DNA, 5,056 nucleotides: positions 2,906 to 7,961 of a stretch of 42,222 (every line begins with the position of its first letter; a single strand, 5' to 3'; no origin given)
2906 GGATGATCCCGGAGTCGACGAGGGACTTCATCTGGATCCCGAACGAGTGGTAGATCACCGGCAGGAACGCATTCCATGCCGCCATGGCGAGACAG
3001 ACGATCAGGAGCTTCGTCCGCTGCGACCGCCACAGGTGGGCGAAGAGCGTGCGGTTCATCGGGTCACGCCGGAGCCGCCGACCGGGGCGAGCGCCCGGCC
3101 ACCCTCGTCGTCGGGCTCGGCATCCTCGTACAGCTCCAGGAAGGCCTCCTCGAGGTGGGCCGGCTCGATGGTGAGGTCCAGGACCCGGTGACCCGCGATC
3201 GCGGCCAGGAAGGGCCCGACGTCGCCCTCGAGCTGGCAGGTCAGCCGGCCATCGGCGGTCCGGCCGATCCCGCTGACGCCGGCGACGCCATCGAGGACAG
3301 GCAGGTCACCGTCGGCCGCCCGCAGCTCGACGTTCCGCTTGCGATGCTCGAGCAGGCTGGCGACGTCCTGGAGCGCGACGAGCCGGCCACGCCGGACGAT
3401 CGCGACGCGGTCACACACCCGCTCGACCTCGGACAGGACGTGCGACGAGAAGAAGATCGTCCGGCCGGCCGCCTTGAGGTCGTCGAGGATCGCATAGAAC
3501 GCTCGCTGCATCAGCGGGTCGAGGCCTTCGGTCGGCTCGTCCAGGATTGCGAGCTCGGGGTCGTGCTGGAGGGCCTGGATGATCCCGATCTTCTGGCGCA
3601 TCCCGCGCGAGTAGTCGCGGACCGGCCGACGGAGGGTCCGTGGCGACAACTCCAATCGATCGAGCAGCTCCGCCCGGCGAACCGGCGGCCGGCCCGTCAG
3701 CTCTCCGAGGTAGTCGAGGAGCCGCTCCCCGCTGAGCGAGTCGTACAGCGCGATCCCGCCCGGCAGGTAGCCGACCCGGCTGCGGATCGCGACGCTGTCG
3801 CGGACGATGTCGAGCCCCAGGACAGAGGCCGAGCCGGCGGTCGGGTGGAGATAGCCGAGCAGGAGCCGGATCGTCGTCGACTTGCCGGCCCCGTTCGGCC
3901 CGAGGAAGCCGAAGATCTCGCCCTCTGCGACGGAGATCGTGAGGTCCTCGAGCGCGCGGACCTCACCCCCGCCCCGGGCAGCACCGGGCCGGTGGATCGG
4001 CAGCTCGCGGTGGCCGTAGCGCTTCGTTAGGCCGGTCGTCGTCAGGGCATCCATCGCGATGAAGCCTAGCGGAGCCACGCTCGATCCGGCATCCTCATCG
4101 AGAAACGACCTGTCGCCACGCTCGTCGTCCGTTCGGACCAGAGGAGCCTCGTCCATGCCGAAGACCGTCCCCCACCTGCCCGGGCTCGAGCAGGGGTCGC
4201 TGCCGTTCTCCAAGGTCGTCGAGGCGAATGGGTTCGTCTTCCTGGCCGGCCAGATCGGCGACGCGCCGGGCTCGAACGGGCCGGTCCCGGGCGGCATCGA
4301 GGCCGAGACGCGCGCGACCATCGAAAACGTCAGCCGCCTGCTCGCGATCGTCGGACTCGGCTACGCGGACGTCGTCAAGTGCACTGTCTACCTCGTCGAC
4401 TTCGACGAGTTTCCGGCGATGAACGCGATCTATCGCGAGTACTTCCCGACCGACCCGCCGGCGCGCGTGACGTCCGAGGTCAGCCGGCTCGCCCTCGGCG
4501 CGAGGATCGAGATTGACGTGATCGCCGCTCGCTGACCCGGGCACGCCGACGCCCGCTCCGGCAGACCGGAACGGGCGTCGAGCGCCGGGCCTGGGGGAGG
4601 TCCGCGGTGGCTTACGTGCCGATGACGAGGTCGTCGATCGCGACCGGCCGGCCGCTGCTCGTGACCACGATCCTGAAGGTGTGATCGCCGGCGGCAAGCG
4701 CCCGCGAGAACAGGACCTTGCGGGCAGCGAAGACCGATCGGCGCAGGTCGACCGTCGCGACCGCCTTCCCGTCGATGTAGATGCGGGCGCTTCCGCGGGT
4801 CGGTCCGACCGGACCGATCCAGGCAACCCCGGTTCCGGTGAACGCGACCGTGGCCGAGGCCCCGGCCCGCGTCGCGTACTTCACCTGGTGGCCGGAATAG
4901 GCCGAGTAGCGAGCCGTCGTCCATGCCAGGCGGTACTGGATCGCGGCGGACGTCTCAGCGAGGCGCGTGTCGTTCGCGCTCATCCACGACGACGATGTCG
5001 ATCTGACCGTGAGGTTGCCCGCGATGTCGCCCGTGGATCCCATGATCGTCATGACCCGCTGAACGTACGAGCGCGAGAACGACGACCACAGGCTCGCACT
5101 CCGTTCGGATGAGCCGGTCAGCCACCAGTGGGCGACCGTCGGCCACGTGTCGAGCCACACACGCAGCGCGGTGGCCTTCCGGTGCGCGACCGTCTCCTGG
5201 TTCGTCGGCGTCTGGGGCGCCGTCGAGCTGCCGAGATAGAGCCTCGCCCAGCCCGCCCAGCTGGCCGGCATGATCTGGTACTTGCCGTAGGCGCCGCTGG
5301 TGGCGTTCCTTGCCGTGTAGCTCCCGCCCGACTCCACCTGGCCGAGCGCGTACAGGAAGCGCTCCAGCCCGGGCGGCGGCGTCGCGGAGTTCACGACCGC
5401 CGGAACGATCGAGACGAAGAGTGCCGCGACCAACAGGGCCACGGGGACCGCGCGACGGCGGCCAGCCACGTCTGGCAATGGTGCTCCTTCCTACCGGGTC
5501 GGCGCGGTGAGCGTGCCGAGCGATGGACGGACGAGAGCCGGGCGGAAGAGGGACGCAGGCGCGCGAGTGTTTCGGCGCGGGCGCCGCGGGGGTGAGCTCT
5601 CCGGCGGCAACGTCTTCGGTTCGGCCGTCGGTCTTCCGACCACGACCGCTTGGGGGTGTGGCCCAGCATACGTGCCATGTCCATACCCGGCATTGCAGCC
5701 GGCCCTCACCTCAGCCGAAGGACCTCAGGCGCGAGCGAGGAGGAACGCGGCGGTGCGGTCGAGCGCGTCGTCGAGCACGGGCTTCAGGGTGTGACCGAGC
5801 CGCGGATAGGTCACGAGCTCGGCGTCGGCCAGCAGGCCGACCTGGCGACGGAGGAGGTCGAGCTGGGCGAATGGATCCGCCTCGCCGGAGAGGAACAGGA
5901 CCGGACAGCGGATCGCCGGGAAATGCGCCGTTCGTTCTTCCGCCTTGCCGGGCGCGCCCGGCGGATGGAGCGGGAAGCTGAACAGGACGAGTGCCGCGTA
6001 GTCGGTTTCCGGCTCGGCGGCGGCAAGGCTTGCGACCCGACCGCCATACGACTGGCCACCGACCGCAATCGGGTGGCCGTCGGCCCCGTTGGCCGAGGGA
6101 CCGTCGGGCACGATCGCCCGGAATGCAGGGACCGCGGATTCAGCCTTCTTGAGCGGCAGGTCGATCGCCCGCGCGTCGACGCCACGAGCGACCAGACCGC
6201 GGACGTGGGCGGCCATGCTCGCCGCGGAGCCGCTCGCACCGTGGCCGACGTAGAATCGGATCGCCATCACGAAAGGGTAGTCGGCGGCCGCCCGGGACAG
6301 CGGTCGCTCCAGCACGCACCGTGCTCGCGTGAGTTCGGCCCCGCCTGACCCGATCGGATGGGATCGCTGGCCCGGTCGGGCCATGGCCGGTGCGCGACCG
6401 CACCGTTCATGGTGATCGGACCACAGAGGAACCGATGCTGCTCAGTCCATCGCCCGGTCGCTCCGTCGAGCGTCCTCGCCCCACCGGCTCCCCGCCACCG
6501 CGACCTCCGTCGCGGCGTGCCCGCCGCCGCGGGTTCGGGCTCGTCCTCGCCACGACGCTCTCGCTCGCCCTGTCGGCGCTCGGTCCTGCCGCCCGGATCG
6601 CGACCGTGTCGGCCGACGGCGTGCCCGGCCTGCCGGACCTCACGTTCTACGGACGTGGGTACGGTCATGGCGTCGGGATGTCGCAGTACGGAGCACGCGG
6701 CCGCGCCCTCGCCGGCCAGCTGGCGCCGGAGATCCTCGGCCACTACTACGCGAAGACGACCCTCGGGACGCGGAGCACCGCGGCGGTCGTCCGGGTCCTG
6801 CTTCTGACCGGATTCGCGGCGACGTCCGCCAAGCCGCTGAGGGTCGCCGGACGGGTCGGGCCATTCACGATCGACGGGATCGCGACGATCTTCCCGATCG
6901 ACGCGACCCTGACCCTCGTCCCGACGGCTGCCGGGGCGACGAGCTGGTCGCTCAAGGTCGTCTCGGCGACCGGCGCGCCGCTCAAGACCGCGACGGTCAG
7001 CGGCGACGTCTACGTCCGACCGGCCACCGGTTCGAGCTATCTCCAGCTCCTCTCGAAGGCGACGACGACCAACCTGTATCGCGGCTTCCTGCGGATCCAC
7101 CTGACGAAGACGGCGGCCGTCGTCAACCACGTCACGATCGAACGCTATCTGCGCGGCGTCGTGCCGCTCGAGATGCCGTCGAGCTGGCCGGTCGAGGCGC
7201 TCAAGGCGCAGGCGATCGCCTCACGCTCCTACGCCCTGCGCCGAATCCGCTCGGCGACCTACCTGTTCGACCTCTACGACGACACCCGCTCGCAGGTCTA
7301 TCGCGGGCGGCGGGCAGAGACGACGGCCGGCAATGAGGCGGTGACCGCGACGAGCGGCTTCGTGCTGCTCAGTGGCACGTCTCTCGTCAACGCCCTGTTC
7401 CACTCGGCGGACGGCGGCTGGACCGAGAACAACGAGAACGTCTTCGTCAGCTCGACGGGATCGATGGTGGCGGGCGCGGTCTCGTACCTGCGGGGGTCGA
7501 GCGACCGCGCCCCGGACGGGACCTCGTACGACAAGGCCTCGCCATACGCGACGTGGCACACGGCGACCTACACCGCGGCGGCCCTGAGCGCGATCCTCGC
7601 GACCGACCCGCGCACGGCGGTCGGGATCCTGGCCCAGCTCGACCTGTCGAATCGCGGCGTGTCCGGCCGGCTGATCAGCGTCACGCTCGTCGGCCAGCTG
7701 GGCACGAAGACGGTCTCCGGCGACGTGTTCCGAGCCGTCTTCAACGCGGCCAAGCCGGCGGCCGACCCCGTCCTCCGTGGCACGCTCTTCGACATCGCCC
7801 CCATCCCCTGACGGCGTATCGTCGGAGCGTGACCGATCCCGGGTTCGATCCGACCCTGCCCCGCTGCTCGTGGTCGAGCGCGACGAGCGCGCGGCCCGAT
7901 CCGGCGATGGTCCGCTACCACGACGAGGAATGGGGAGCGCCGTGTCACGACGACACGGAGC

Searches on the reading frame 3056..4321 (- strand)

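Call 85: search_protein_families(library=pfam, proteins=[window:3056-4321:-], max_evalue=0.0001)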
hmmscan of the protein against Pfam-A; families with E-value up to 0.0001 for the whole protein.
window:3056-4321:- (421 aa): 2 families
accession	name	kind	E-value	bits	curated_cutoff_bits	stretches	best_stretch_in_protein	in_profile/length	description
PF00005.33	ABC_tran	-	5.4e-23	82.6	25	1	124-264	1-136/137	ABC transporter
PF13304.12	AAA_21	-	2.8e-12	47.8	27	1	231-294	232-298/304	AAA domain, putative AbiEii toxin, Type IV TA system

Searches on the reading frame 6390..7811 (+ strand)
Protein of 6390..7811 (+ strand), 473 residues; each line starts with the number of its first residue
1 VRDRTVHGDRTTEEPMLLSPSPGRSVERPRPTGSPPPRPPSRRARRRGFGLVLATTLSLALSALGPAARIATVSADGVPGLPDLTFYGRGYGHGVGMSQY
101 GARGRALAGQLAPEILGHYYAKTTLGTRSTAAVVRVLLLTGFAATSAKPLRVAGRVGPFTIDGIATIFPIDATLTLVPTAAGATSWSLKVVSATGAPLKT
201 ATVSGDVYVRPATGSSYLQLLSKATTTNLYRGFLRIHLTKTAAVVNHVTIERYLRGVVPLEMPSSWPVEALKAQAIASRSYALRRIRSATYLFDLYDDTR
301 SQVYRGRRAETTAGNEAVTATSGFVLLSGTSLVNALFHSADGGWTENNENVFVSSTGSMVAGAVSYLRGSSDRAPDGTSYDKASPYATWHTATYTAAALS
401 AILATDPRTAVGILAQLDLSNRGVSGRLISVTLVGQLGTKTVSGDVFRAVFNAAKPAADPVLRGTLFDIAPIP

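Call 85: search_protein_families(library=pfam, proteins=[window:6390-7811:+], max_evalue=0.0001)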
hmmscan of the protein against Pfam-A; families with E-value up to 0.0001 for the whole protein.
window:6390-7811:+ (473 aa): 1 family
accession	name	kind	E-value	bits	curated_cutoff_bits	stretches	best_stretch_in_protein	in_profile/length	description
PF08486.15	SpoIID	-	5e-26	91.6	23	1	241-326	4-95/97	Stage II sporulation protein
